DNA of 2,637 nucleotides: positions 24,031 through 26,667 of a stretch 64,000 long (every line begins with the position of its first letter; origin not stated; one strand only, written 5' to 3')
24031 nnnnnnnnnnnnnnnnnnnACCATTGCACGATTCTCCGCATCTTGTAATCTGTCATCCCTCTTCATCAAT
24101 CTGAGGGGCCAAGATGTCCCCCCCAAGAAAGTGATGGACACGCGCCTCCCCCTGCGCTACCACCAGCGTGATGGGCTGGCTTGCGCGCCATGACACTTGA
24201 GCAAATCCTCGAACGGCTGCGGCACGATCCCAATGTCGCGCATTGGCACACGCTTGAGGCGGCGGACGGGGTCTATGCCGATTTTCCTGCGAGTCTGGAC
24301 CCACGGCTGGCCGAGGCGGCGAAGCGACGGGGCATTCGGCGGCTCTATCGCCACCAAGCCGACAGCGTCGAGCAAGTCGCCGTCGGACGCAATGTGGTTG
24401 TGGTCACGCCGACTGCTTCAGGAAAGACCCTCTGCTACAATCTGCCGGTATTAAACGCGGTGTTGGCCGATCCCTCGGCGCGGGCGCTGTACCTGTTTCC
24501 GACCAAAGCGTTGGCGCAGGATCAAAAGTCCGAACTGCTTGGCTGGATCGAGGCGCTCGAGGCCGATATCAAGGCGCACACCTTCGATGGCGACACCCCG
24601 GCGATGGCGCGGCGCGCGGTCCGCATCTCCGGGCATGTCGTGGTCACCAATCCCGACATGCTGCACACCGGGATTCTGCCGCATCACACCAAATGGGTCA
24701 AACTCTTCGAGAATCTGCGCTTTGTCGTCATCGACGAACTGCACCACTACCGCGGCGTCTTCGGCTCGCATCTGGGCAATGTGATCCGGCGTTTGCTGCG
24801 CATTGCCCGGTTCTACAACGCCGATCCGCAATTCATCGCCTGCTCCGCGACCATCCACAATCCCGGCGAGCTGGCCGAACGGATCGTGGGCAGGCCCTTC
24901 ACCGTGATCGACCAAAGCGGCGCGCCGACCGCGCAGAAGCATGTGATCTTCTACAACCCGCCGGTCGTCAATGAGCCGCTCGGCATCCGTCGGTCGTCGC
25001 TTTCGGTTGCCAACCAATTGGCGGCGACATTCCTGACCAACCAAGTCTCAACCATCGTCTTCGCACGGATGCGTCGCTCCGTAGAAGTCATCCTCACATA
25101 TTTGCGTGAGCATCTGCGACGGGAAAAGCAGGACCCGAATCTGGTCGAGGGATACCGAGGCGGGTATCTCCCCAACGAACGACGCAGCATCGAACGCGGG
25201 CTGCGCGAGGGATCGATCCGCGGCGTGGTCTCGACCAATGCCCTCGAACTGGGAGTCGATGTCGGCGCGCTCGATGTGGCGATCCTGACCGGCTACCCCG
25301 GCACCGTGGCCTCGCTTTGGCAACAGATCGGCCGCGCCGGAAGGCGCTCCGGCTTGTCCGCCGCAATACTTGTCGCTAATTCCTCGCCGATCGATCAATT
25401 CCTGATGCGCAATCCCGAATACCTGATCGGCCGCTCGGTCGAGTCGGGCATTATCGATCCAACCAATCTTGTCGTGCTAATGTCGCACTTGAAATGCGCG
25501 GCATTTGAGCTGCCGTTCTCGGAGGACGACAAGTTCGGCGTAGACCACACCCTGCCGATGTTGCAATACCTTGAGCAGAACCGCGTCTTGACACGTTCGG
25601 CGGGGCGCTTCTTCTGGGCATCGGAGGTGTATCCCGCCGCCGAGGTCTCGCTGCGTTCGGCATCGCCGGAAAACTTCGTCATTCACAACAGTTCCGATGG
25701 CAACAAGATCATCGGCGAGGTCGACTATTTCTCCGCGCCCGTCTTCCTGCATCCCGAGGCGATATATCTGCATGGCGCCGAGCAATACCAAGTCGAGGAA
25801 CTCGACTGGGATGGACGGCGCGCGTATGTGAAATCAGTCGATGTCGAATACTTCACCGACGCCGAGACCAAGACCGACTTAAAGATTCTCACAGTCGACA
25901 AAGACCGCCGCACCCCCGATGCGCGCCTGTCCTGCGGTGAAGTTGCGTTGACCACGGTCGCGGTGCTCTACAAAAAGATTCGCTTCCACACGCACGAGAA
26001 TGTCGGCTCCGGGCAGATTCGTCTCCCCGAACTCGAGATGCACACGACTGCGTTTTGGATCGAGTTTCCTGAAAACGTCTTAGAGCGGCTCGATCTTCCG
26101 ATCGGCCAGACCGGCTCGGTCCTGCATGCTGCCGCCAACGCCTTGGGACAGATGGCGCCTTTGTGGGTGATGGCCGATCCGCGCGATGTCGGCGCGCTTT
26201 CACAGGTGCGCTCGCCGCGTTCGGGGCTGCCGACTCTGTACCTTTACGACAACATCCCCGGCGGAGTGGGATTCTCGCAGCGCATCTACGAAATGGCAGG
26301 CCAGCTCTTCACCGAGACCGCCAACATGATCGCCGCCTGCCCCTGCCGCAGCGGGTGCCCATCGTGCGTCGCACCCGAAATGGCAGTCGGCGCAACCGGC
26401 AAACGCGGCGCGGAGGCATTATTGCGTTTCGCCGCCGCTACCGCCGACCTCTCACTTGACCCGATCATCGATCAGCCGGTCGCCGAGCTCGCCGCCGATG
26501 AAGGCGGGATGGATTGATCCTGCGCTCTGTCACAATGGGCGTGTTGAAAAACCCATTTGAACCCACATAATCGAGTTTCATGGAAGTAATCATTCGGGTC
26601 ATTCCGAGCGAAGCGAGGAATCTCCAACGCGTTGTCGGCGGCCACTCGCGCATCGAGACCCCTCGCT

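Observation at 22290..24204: Low-GC island encoding a 419 aa polytopic membrane protein, flanked by ~95 bp imperfect direct repeats that duplicate the 5' end of the MrfA-like helicase gene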

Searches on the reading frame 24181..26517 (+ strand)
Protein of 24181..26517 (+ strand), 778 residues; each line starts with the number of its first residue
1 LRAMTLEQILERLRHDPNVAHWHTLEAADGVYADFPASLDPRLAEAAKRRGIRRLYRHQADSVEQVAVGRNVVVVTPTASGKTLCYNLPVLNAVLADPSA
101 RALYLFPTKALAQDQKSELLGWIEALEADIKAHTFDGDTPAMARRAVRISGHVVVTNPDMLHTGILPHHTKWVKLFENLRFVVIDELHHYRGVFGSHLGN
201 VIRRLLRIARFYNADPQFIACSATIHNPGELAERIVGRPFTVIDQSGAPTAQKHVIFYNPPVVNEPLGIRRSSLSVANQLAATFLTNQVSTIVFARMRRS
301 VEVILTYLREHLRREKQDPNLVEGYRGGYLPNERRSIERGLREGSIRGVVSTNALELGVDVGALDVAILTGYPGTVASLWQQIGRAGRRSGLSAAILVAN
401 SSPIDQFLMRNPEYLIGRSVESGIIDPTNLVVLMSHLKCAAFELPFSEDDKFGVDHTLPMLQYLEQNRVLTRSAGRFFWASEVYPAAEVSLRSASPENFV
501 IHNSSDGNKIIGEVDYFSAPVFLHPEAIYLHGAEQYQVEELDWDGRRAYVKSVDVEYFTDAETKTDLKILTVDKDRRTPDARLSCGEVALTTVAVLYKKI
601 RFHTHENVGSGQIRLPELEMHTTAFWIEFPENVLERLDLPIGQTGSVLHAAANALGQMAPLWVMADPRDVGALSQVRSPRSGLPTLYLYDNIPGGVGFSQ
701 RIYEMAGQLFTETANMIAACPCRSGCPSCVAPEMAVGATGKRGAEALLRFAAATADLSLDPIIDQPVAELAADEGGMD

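Call 6: search_protein_families(library=pfam, proteins=[window:24181-26517:+], max_evalue=1)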
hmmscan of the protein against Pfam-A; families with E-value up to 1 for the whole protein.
window:24181-26517:+ (778 aa): 7 families
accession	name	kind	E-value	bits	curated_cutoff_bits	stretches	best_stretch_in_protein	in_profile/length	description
PF00270.35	DEAD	-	8.9e-32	110.6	26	1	57-226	2-161/167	DEAD/DEAH box helicase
PF09369.15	MZB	-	1.3e-19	71.1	24.2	1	652-730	2-80/80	MrfA Zn-binding domain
PF00271.37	Helicase_C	-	5.6e-15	56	23.5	1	286-389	13-109/110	Helicase conserved C-terminal domain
PF22982.3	WHD_HRQ1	-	7.8e-12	46.5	27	1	425-494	1-70/70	ATP-dependent helicase HRQ1, winged helix domain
PF04851.21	ResIII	-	4.5e-06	27.1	22.5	1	56-192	5-139/164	Type III restriction enzyme, res subunit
PF00486.34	Trans_reg_C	-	0.052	14.1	26.2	1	284-327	29-72/77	Transcriptional regulatory protein, C terminal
PF22590.2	Cas3-like_C_2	-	0.088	13.5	27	1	336-389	46-104/106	CRISPR-associated nuclease/helicase Cas3, C-terminal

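Call 7: search_protein_families(library=padloc, proteins=[window:24181-26517:+], max_evalue=1)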
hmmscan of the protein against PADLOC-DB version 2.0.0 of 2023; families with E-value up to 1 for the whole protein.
window:24181-26517:+ (778 aa): 69 families (the best 25 are shown)
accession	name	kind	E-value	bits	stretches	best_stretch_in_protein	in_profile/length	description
PDLC02503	BrxHI|BrxHII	-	1.2e-44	150.7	1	48-397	18-350/698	BrxHI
PDLC03960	SngC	-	2.7e-42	143.4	1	41-412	11-375/720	-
PDLC00036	DruE3|DruE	-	2.5e-32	109.1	3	53-228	91-288/2023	SNF2 family N-terminal domain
PDLC00037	DruE3|DruE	-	4.2e-32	108.9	3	53-230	100-304/2055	SNF2 family N-terminal domain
PDLC00013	DruE1|DruE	-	5.1e-32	108.8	4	685-730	1607-1652/1776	SNF2 family N-terminal domain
PDLC02501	BrxHI|BrxHII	-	5.3e-31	105.5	1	31-396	3-349/925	BrxHI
PDLC00035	DruE3|DruE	-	8.8e-26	87.9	2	53-301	101-373/1460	SNF2 family N-terminal domain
PDLC03928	PsyrT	-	2.3e-19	67.2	2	282-400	235-346/689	-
PDLC02570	DrmA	-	2.7e-19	67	2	182-421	413-657/851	DrmA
PDLC00051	DruE4|DruE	-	3.7e-19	65.8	3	49-96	87-135/1829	SNF2 family N-terminal domain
PDLC00015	DruE2|DruE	-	3.2e-17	59.5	3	50-96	94-139/1887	SNF2 family N-terminal domain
PDLC00014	DruE2|DruE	-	3.9e-17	59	3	46-96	99-150/1928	SNF2 family N-terminal domain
PDLC02864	DpdF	-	1.6e-16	58.3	2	48-119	16-82/610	DpdF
PDLC02897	DpdJ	-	2.4e-16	56.8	1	63-391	108-453/1570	DpdJ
PDLC02569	DrmA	-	1.7e-14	50.6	2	177-410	654-894/1095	DrmA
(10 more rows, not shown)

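Call 10: find_related_loci(query=window:24190-26517:+, collection=genome_contigs, flank=6000)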
Query window:24190-26517:+ (775 aa) in genome_contigs; peptide patterns used: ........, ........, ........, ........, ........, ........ (x = any residue, [..] = any of these).
600 stretches matched a pattern (row limit reached: there are more); 583 encode a relative of the query (tblastn E <= 1e-3); the best 80 are kept; 80 distinct loci.
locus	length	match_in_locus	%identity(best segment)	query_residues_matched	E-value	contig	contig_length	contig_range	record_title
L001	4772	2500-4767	72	1-752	0e+0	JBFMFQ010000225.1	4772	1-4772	MAG: Candidatus Zixiibacteriota bacterium isolate MAG275 MAG275_225, whole genome shotgun sequence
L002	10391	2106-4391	57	1-748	0e+0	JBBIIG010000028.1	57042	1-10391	MAG: bacterium isolate BR1S70218_bin_133 NODE_745_length_57042_cov_6.043238, whole genome shotgun sequence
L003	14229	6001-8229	55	1-739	0e+0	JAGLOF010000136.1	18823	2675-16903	MAG: bacterium isolate RS_7_18 ROV157_7.bin.18.fa_136, whole genome shotgun sequence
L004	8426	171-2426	55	1-748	0e+0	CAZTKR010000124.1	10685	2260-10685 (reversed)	MAG TPA_asm: uncultured bacterium isolate binchicken_co334_18 genome assembly, contig: NODE_11465_length_10685_cov_5.611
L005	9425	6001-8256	55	1-748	0e+0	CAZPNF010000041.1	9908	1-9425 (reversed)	MAG TPA_asm: uncultured bacterium isolate binchicken_co262_332 genome assembly, contig: NODE_7861_length_9908_cov_4.0687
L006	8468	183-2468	55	1-747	0e+0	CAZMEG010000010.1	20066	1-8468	MAG TPA_asm: uncultured Cytophagia bacterium isolate SRP162660_co1_270 genome assembly, contig: NODE_1147_length_20066_c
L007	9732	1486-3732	55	1-745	0e+0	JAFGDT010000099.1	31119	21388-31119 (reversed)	MAG: bacterium isolate Zod_Metabat.1186 k87_8882974, whole genome shotgun sequence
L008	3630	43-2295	54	1-747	0e+0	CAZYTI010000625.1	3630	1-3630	MAG TPA_asm: uncultured bacterium isolate binchicken_co97_67 genome assembly, contig: NODE_85181_length_3630_cov_3.20727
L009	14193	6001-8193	57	1-729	0e+0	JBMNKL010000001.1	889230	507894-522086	MAG: Acetivibrionales bacterium isolate SBF912LR0HQ0016 contig_17604, whole genome shotgun sequence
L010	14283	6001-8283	54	1-745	0e+0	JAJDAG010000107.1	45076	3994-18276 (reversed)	MAG: candidate division KSB1 bacterium isolate OFTM72 OFTM72_106, whole genome shotgun sequence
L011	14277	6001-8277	54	1-755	0e+0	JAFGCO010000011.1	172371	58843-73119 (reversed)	MAG: bacterium isolate Zod_Metabat.1116 k87_848399, whole genome shotgun sequence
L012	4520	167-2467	54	1-747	0e+0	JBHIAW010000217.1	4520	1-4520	MAG: bacterium isolate K_2_bin.52 NODE_12793_length_4520_cov_10.435386, whole genome shotgun sequence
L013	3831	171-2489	54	1-757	0e+0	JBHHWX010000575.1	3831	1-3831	MAG: bacterium isolate D_3_bin.27 NODE_17323_length_3831_cov_7.337924, whole genome shotgun sequence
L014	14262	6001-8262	56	1-745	0e+0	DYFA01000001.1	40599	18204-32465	MAG TPA_asm: Aneurinibacillus sp. isolate Tomsk_67_16 Tomsk_k141_223, whole genome shotgun sequence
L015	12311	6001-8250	57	1-741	0e+0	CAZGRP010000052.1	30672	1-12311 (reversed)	MAG TPA_asm: uncultured Cytophagia bacterium isolate SRP216583_co2_59 genome assembly, contig: NODE_839_length_30672_cov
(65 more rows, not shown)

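Call 37: find_homologous_proteins(query=window:24190-26517:+, max_evalue=1e-100)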
Query window:24190-26517:+ (775 aa): 8000 proteins with E <= 1e-100 among 8000 candidates; the best 120 are listed.
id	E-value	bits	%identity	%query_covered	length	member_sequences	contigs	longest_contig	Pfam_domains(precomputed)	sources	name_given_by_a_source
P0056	0.0e+0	1766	100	100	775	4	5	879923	PF00270.36,PF09369.16,PF00271.38,PF22982.4,PF04851.22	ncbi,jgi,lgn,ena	ncbi:MAG TPA: DEAD/DEAH box helicase [candidate division Zixibacteria bacterium]|jgi:DEAD/DEAH box h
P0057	0.0e+0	1434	80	100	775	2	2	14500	PF00270.36,PF09369.16,PF00271.38,PF22982.4,PF04851.22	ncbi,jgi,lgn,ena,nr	ncbi:MAG TPA: DEAD/DEAH box helicase [Acidobacteriota bacterium]|nr:DEAD/DEAH box helicase [Acidobac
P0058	0.0e+0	1415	79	100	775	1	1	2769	PF00270.36,PF09369.16,PF00271.38,PF22982.4,PF04851.22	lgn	-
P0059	0.0e+0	1413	78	100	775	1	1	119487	PF00270.36,PF09369.16,PF00271.38,PF22982.4,PF04851.22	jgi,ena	-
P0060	0.0e+0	1397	77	100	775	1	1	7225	PF00270.36,PF09369.16,PF00271.38,PF22982.4,PF04851.22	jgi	-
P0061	0.0e+0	1388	77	100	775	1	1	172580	PF00270.36,PF09369.16,PF00271.38,PF22982.4,PF04851.22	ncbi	ncbi:MAG: DEAD/DEAH box helicase [Candidatus Zixiibacteriota bacterium]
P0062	0.0e+0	1365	75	100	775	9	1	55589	PF00270.36,PF09369.16,PF00271.38,PF22982.4,PF04851.22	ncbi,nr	ncbi:MAG TPA: DEAD/DEAH box helicase [bacterium]|nr:DEAD/DEAH box helicase [bacterium]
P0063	0.0e+0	1347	75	100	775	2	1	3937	PF00270.36,PF09369.16,PF00271.38,PF22982.4,PF04851.22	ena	-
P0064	0.0e+0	1347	74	100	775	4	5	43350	PF00270.36,PF09369.16,PF00271.38,PF22982.4,PF04851.22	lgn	-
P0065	0.0e+0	1340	75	100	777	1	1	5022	PF00270.36,PF09369.16,PF00271.38,PF22982.4,PF04851.22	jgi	jgi:DEAD/DEAH box helicase domain-containing protein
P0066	0.0e+0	1336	74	100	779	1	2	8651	PF00270.36,PF09369.16,PF00271.38,PF22982.4,PF04851.22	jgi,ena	-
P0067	0.0e+0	1334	73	100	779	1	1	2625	PF00270.36,PF09369.16,PF00271.38,PF22982.4,PF04851.22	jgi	jgi:DEAD/DEAH box helicase domain-containing protein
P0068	0.0e+0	1330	74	99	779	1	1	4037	PF00270.36,PF09369.16,PF00271.38,PF22982.4,PF04851.22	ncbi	-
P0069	0.0e+0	1330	74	97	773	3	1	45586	PF00270.36,PF09369.16,PF00271.38,PF22982.4,PF04851.22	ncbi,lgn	-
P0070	0.0e+0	1316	73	99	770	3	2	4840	PF00270.36,PF09369.16,PF00271.38,PF22982.4,PF04851.22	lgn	-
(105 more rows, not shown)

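Call 38: find_encoding_contigs(protein=P0057, flank=4000, max_places=2)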
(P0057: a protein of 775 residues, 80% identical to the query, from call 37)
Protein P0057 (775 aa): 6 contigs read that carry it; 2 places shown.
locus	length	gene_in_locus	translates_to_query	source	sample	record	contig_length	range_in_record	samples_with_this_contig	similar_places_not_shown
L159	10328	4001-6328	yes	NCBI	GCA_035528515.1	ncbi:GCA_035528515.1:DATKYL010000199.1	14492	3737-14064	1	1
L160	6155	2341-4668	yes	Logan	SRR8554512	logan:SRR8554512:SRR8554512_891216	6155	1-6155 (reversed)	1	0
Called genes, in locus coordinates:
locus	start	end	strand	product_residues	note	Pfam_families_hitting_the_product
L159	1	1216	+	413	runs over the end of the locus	PF00155:Aminotran_1_2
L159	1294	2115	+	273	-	PF01209:Ubie_methyltran, PF13489:Methyltransf_23, PF07021:MetW (weak), PF13847:Methyltransf_31, PF08241:Methyltransf_11, PF08242:Methyltransf_12, PF13649:Methyltransf_25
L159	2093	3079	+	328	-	PF00480:ROK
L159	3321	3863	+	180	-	PF07998:Peptidase_M54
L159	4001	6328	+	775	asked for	PF04851:ResIII (weak), PF00270:DEAD, PF00271:Helicase_C, PF22982:WHD_HRQ1, PF09369:MZB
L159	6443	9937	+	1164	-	PF13428:TPR_14 (faint), PF12895:ANAPC3 (faint), PF13371:TPR_9 (faint), PF13424:TPR_12 (faint), PF14559:TPR_19 (faint), PF07719:TPR_2 (faint), PF13432:TPR_16 (weak), PF20698:PIN-TPR-GreABC, +2 more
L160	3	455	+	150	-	?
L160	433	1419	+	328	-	PF00480:ROK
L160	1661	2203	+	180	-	PF07998:Peptidase_M54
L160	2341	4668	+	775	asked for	PF04851:ResIII (weak), PF00270:DEAD, PF00271:Helicase_C, PF22982:WHD_HRQ1, PF09369:MZB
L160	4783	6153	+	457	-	?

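Call 39: find_encoding_contigs(protein=P0059, flank=4000, max_places=1)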
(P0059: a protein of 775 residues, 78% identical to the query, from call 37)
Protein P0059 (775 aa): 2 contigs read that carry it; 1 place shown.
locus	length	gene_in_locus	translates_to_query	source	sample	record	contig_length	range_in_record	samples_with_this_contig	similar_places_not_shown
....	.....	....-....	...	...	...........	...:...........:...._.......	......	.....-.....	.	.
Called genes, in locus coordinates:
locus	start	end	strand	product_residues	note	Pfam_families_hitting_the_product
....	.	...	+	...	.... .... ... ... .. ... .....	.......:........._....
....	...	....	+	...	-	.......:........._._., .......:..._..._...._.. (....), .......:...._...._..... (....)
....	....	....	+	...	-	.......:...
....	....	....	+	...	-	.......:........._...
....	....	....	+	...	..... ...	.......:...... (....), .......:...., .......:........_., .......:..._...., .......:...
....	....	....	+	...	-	-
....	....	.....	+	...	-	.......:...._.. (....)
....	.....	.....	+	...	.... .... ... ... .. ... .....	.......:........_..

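Call 40: find_encoding_contigs(protein=P0061, flank=4000, max_places=1)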
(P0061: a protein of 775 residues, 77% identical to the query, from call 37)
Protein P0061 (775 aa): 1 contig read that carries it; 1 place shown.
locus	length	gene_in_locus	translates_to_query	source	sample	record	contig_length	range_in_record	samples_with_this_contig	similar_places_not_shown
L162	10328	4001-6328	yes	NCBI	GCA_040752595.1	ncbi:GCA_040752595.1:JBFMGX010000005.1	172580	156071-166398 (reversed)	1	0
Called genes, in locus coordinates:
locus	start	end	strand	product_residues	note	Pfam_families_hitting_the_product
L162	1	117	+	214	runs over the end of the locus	PF00702:Hydrolase (weak), PF13242:Hydrolase_like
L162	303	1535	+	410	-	PF00155:Aminotran_1_2, PF01041:DegT_DnrJ_EryC1 (weak), PF01053:Cys_Met_Meta_PP (weak)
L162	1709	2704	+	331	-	PF00480:ROK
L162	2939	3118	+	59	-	-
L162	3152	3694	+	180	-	PF07998:Peptidase_M54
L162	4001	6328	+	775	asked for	PF04851:ResIII (weak), PF00270:DEAD, PF00271:Helicase_C, PF22982:WHD_HRQ1, PF09369:MZB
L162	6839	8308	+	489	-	PF13860:FlgD_ig (weak), PF18962:Por_Secre_tail (weak)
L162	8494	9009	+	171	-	PF00499:Oxidored_q3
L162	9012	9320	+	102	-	PF00420:Oxidored_q2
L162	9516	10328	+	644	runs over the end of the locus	PF00662:Proton_antipo_N, PF00361:Proton_antipo_M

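Call 49: search_protein_families(library=ncbifam, proteins=[window:24190-26517:+], max_evalue=1)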
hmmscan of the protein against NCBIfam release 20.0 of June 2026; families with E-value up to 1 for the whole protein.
window:24190-26517:+ (775 aa): 40 families (the best 25 are shown)
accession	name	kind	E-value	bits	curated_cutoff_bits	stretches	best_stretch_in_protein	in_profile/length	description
TIGR03817.1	DECH_helic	hypoth_equivalog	2.7e-207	690.5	874.1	1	17-728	2-715/742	helicase/secretion neighborhood putative DEAH-box helicase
TIGR04121.1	DEXH_lig_assoc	equivalog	7.1e-46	156.3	850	1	52-449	14-410/804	ligase-associated DNA damage response DEXH box helicase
NF010338.0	PRK13767.1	equivalog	3.6e-37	128.1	849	1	52-386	34-385/877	ATP-dependent helicase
NF001308.0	PRK00254.1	equivalog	1.1e-25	90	1216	1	36-311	8-264/720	ATP-dependent DNA helicase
NF002654.0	PRK02362.1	equivalog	1.8e-25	89.4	887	1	36-309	8-267/739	ATP-dependent DNA helicase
NF002251.0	PRK01172.1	equivalog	9e-20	70.5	891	1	51-369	22-340/674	ATP-dependent DNA helicase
NF007284.0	PRK09751.1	equivalog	5.3e-18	63.7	1496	2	316-390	349-424/1538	ATP-dependent helicase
TIGR01389.1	recQ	equivalog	4.6e-15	55.1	640.2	1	53-396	15-328/591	DNA helicase RecQ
NF041063.1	DpdF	equivalog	3.4e-14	52.4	550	2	59-185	148-280/813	protein DpdF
NF010337.0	PRK13766.1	equivalog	3.5e-14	51.9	610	2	59-189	23-146/781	Hef nuclease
NF040935.1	helicase_Hel308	equivalog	4.2e-14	51.6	1200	1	36-232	11-191/704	ATP-dependent DNA helicase Hel308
NF008744.0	PRK11776.1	equivalog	8.1e-12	44.4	524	1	36-393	11-343/460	ATP-dependent RNA helicase DbpA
NF053631.1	RNA_helic_CshA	equivalog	4.3e-11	42.3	646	2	36-183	6-149/434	degradosome RNA helicase CshA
TIGR00614.1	recQ_fam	subfamily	5.1e-11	42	219.8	2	286-395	227-329/470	RecQ family ATP-dependent DNA helicase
NF053636.1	DDHlcsCsdAPsy1082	equivalog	1.3e-10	40.5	890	1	36-393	10-346/512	DEAD/DEAH box helicase CsdA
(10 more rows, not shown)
